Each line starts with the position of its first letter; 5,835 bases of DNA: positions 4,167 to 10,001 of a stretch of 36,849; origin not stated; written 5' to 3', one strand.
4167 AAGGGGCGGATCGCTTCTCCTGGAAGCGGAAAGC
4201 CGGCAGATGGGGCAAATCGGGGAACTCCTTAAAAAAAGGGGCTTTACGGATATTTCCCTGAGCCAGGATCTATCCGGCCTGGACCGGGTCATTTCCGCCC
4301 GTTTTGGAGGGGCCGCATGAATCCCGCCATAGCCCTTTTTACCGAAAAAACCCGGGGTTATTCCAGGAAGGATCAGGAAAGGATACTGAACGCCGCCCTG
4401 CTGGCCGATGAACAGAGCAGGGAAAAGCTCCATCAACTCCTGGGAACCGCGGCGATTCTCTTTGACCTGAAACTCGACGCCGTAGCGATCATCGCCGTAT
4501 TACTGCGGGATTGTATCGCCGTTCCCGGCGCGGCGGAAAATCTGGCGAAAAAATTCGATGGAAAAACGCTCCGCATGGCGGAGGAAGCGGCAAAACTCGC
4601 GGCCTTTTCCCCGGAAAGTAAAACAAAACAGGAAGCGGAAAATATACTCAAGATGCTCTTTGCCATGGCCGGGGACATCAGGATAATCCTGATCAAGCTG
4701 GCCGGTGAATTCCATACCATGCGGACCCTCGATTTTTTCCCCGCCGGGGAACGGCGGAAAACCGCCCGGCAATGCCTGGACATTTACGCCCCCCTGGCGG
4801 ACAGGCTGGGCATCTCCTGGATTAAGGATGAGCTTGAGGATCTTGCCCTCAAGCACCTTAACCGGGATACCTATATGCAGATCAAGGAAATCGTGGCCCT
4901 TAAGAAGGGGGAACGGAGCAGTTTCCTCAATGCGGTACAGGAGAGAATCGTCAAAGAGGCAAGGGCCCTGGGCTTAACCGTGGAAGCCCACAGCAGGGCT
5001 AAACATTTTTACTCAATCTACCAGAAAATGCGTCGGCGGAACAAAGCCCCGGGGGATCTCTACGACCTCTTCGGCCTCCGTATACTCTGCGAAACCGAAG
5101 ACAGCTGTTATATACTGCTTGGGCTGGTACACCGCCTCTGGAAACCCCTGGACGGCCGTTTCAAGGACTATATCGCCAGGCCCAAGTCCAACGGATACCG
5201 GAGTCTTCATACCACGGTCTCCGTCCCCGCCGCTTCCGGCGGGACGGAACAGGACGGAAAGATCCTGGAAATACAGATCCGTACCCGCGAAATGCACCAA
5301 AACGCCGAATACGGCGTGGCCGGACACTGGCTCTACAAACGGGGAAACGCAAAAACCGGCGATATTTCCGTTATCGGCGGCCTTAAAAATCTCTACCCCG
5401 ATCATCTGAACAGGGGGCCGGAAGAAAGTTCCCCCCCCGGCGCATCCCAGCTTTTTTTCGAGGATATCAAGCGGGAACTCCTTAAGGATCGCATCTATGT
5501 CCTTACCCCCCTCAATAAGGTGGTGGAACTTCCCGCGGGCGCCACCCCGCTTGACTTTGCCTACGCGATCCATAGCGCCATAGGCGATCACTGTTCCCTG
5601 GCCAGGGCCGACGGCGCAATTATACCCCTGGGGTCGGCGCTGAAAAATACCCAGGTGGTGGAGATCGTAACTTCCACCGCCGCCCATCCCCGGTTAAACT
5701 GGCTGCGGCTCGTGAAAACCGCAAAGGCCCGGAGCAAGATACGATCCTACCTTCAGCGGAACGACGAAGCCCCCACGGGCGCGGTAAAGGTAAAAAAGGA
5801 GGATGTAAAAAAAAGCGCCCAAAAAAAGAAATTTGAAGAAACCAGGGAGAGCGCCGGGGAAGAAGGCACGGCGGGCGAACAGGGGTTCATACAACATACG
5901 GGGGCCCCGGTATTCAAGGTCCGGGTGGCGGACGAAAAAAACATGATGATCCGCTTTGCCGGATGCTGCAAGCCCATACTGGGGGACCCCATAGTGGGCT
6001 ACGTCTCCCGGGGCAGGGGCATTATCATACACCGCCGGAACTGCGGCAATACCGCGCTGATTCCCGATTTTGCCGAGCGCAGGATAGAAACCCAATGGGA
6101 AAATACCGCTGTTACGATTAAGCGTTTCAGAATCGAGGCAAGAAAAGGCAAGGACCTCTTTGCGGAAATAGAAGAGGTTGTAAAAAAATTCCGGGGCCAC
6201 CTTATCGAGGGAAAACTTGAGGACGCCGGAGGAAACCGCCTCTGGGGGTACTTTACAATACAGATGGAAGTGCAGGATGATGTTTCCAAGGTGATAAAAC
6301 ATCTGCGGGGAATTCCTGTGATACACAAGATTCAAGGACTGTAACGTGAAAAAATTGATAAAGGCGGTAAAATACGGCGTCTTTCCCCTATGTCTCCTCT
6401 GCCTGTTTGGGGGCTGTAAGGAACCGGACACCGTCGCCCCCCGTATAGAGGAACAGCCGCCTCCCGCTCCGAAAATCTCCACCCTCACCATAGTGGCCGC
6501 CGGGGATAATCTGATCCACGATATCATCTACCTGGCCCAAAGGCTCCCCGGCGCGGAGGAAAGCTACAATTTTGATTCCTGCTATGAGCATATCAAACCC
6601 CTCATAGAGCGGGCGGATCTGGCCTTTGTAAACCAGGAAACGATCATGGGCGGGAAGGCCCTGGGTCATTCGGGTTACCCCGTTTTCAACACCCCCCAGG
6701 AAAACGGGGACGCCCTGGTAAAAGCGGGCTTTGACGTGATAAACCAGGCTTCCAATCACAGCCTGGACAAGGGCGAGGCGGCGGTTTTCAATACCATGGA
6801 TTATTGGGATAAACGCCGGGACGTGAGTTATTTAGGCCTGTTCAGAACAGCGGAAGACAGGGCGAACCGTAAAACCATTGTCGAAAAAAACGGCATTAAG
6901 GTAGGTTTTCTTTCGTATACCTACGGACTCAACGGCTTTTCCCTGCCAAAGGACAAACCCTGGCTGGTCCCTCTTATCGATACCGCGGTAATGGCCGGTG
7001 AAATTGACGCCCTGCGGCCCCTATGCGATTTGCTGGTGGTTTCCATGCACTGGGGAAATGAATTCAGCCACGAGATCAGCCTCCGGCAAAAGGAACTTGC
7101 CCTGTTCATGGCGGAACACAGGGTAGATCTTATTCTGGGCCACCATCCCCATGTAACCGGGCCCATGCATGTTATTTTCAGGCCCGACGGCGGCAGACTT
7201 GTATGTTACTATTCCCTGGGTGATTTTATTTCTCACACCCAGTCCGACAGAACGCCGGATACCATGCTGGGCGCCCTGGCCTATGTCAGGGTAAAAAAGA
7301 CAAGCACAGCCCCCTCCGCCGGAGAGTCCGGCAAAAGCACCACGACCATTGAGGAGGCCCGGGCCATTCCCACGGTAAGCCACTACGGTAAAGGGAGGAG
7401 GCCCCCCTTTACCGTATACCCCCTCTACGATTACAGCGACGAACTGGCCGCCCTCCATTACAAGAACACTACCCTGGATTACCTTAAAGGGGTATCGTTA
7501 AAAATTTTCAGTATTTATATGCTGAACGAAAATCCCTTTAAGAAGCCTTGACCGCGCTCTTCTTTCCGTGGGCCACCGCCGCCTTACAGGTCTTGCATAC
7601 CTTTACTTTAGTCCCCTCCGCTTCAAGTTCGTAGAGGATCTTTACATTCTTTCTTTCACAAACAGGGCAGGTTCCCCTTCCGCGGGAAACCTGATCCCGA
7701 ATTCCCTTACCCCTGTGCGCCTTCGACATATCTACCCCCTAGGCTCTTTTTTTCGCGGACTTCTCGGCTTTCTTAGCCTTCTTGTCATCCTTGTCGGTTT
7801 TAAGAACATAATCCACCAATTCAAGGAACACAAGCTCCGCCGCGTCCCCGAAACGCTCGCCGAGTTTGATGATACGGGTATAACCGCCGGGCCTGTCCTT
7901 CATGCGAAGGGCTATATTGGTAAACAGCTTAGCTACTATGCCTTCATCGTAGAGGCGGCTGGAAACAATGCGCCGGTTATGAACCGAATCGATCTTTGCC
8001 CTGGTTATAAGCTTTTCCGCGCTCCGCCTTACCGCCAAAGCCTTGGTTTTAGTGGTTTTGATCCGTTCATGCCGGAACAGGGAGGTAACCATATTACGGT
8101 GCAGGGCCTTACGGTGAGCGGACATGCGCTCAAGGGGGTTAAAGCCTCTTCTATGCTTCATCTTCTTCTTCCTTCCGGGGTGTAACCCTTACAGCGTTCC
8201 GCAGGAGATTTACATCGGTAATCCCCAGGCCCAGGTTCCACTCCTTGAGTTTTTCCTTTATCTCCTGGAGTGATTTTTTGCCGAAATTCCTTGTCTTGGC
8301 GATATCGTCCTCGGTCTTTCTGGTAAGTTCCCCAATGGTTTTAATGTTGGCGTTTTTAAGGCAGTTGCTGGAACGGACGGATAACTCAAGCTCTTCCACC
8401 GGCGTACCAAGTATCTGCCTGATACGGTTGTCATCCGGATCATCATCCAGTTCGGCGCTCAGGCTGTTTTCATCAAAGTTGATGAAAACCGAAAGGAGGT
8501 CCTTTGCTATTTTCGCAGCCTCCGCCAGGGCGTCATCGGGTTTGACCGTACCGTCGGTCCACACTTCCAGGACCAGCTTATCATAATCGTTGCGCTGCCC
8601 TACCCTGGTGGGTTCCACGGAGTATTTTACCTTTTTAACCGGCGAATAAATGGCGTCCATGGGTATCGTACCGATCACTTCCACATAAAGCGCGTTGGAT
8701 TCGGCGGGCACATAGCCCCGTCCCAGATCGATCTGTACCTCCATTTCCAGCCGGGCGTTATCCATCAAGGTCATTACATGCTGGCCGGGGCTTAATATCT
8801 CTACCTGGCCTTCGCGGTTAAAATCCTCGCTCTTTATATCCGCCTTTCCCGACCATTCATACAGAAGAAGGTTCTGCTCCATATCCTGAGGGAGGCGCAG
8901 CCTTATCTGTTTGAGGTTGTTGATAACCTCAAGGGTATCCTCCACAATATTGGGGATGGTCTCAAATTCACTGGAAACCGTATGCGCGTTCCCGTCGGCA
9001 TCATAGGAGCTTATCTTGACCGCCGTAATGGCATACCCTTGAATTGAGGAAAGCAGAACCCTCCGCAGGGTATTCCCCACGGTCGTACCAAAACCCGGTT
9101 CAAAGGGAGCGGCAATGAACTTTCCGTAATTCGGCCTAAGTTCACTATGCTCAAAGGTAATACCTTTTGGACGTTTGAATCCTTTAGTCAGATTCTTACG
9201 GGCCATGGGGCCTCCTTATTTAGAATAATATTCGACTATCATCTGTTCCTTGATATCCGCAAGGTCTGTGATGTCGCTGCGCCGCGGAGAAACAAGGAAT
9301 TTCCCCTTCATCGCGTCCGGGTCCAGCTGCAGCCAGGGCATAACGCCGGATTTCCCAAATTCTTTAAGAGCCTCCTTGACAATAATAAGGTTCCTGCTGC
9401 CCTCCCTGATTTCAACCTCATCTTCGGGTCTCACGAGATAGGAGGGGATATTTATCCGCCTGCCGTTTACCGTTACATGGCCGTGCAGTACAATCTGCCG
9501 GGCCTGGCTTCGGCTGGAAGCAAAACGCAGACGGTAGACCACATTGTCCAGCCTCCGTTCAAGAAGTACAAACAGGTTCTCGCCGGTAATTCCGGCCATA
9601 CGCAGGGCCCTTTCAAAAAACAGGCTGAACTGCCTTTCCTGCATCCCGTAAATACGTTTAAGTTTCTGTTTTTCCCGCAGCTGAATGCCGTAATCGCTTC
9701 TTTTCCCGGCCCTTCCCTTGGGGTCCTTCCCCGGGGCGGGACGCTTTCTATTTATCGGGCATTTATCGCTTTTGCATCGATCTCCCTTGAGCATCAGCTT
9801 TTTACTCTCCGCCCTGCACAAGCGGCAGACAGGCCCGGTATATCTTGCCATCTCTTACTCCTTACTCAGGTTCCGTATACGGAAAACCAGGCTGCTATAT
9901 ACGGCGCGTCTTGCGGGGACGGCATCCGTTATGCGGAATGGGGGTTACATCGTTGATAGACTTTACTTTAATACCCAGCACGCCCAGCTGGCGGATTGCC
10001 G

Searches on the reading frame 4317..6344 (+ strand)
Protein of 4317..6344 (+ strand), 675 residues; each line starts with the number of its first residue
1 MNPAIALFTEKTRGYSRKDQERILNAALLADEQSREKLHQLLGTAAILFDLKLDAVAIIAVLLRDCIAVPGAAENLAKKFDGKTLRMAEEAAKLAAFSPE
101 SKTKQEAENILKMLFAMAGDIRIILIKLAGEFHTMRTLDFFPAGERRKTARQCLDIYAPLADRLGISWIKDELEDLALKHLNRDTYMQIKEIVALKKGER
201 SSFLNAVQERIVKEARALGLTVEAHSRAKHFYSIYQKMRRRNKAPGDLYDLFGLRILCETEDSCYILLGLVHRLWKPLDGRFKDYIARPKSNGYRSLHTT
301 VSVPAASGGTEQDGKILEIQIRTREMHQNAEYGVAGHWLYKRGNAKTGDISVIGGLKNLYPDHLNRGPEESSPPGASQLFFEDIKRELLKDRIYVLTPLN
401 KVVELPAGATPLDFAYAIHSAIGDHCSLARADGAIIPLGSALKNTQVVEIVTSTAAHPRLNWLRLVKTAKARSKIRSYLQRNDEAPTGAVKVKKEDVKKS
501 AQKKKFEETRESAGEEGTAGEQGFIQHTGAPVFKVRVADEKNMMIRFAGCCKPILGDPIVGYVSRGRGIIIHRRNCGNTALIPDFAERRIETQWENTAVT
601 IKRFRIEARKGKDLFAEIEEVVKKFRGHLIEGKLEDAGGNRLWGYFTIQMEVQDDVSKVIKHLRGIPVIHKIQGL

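Call 65: search_protein_families(library=pfam, proteins=[window:4317-6344:+], max_evalue=0.00001)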
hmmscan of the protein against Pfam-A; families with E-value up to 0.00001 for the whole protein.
window:4317-6344:+ (675 aa): 3 families
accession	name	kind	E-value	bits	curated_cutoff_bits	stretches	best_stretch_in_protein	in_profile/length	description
PF04607.23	RelA_SpoT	-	3.8e-40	137.1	27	1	226-344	1-112/113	Region found in RelA / SpoT proteins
PF13328.12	HD_4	-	1.8e-29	102.9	27.2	1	33-166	16-155/156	HD domain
PF02824.27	TGS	-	9.8e-15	54.8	22.2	1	393-452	1-60/60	TGS domain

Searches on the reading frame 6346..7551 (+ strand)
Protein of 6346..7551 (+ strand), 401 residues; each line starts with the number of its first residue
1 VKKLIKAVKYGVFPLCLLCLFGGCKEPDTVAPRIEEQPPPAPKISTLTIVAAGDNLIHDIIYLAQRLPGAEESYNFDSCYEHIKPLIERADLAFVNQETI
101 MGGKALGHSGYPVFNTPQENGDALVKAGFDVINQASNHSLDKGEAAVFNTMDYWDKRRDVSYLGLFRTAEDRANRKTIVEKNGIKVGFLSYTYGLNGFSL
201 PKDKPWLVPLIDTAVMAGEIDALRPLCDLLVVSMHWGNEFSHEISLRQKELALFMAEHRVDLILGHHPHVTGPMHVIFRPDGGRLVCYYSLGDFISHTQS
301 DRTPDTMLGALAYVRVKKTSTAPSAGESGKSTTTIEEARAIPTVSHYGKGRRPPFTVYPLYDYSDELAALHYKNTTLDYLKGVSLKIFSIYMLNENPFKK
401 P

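Call 84: search_protein_families(library=pfam, proteins=[window:6346-7551:+], max_evalue=0.00001)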
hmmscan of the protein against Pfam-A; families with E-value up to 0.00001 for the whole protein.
window:6346-7551:+ (401 aa): 1 family
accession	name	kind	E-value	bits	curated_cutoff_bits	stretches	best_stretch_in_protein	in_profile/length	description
PF09587.15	PGA_cap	-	2.5e-60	204.5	27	1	48-297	1-254/255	Bacterial capsule synthesis protein PGA_cap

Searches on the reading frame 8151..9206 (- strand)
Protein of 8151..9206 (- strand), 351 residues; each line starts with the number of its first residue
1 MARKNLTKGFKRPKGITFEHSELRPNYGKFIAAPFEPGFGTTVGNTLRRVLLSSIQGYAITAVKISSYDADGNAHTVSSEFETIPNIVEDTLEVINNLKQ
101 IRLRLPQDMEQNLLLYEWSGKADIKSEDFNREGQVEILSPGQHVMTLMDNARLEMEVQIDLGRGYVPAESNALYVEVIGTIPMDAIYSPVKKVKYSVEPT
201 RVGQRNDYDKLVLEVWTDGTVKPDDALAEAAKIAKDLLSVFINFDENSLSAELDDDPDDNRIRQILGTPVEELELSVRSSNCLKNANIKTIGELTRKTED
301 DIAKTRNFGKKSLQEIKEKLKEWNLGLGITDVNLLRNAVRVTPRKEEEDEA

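Call 84: search_protein_families(library=pfam, proteins=[window:8151-9206:-], max_evalue=0.00001)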
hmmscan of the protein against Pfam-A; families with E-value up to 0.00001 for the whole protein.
window:8151-9206:- (351 aa): 3 families
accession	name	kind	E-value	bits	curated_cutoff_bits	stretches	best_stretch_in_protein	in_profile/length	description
PF03118.21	RNA_pol_A_CTD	-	8.8e-28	96.3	23.8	1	259-322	4-67/67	Bacterial RNA polymerase, alpha chain C terminal domain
PF01193.29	RNA_pol_L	-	5.6e-25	87.3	24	1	34-237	2-73/74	RNA polymerase Rpb3/Rpb11 dimerisation domain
PF01000.31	RNA_pol_A_bac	-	4.6e-23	82.1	33.9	1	76-188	5-119/119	RNA polymerase Rpb3/RpoA insert domain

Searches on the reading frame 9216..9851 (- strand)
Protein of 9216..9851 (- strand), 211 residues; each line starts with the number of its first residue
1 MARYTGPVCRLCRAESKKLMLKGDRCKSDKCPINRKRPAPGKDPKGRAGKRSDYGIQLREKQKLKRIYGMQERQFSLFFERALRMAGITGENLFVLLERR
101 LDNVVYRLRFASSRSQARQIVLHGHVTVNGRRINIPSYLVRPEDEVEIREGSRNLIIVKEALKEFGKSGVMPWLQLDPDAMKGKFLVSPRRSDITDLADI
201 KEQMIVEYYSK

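Call 84: search_protein_families(library=pfam, proteins=[window:9216-9851:-], max_evalue=0.00001)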
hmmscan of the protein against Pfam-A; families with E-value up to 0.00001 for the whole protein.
window:9216-9851:- (211 aa): 2 families
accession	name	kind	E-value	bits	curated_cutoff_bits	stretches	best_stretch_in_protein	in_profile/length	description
PF00163.24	Ribosomal_S4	-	1.8e-27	96.3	23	1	3-98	1-95/95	Ribosomal protein S4/S9 N-terminal domain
PF01479.30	S4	-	4.6e-23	81.1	22.8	1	99-146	1-48/48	S4 domain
